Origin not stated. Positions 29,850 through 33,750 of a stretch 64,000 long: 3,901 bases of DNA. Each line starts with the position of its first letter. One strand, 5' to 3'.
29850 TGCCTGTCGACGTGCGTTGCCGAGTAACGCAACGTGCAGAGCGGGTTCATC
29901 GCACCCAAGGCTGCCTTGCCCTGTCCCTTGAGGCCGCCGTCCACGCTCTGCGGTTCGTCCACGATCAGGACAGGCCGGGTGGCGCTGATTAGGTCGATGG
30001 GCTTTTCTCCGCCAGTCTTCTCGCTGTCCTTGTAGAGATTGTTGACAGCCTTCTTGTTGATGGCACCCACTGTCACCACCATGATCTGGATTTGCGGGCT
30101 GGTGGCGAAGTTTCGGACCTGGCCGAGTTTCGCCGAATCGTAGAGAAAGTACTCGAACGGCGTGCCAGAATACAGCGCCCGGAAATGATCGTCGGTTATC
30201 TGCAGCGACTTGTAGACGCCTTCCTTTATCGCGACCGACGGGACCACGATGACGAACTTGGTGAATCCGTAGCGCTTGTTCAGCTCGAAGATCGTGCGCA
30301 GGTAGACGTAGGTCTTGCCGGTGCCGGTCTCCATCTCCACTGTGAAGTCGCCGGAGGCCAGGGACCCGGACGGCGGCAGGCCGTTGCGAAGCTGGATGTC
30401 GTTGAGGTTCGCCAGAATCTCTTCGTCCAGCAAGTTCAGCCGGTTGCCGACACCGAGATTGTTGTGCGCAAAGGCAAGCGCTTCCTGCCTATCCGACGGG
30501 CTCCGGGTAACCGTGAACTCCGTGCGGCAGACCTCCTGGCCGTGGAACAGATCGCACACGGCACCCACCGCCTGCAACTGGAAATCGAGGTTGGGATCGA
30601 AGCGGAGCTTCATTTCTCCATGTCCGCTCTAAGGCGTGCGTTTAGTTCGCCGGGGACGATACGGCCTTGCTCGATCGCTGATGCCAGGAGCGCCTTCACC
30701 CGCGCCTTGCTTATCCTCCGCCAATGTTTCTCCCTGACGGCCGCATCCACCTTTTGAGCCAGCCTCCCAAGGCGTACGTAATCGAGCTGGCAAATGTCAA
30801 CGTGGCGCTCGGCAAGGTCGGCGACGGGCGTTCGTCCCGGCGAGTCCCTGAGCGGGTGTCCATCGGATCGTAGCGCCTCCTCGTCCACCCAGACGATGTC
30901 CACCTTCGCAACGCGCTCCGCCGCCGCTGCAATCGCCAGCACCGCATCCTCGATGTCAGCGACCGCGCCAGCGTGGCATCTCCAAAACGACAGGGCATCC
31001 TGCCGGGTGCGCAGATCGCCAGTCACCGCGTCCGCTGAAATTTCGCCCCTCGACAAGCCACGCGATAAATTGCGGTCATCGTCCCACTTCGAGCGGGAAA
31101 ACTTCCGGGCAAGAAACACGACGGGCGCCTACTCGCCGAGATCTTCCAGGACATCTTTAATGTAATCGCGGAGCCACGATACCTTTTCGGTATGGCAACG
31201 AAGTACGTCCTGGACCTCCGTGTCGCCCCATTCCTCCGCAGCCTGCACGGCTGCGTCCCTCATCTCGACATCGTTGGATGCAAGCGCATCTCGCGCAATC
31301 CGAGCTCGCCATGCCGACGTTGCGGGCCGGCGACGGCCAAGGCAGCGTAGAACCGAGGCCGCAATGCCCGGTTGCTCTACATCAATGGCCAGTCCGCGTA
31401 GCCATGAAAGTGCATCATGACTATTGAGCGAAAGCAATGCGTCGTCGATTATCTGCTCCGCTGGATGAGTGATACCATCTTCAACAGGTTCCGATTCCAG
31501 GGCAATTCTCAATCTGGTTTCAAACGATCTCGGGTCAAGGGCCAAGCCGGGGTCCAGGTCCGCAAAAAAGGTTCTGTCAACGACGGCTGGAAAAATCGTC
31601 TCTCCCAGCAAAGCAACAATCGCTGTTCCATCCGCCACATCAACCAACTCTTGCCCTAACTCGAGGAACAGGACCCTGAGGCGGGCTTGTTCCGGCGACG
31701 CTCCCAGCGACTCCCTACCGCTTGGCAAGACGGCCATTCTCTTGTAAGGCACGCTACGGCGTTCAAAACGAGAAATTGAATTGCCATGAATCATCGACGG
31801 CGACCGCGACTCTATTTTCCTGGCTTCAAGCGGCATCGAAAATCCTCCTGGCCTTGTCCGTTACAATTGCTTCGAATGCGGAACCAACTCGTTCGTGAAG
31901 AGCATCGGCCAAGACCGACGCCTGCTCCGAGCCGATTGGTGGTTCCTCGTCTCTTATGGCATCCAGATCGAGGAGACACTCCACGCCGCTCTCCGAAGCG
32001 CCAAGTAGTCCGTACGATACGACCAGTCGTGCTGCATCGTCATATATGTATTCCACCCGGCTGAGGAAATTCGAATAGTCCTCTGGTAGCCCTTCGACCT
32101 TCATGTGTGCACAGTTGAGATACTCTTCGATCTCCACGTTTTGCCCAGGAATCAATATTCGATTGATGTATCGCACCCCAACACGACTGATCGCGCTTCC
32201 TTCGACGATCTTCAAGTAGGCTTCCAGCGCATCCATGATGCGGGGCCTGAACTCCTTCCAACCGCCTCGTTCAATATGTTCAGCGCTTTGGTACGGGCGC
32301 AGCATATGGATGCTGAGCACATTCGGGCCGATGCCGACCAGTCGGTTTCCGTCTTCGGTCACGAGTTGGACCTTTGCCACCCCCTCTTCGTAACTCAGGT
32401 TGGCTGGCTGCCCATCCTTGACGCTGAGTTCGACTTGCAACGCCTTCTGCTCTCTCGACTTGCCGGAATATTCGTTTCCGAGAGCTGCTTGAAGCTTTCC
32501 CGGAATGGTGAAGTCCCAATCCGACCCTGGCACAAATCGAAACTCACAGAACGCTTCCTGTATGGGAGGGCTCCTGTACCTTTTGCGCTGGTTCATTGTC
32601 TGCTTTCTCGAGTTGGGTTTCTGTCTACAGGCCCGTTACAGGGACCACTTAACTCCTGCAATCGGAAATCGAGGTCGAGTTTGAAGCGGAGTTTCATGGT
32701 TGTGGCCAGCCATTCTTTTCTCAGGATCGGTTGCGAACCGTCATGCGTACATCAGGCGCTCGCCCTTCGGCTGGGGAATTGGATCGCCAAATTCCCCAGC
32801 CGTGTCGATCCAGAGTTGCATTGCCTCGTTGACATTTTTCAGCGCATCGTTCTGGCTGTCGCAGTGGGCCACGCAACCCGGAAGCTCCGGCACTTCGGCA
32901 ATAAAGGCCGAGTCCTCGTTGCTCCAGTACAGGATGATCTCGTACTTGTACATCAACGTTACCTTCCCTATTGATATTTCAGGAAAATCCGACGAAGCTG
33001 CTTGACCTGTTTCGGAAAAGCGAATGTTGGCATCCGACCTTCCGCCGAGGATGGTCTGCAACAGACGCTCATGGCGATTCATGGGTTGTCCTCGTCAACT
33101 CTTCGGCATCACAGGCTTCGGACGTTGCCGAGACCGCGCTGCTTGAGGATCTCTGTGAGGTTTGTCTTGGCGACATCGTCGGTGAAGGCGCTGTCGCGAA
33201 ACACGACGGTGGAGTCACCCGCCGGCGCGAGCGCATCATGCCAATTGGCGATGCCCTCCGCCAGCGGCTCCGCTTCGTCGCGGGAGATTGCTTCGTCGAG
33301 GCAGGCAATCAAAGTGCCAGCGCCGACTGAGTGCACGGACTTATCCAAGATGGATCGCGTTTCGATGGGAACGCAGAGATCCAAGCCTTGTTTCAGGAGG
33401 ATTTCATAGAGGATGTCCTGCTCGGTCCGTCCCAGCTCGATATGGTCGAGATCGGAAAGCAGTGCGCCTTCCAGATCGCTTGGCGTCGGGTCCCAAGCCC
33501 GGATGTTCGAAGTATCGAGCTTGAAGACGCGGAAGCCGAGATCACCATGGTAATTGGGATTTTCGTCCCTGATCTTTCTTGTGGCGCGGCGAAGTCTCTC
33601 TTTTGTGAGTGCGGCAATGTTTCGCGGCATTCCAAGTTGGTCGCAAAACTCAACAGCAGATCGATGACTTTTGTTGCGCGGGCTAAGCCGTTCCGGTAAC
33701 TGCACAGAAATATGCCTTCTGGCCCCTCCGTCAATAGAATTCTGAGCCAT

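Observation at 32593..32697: Fossil copy of the res start region 2.1 kb upstream of the real res start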

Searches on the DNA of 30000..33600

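Call 70: search_rna_families(source=window, start=30000, end=33600, threshold=evalue, max_evalue=1)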
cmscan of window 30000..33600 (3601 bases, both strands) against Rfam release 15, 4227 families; matches with E-value up to 1: 0.
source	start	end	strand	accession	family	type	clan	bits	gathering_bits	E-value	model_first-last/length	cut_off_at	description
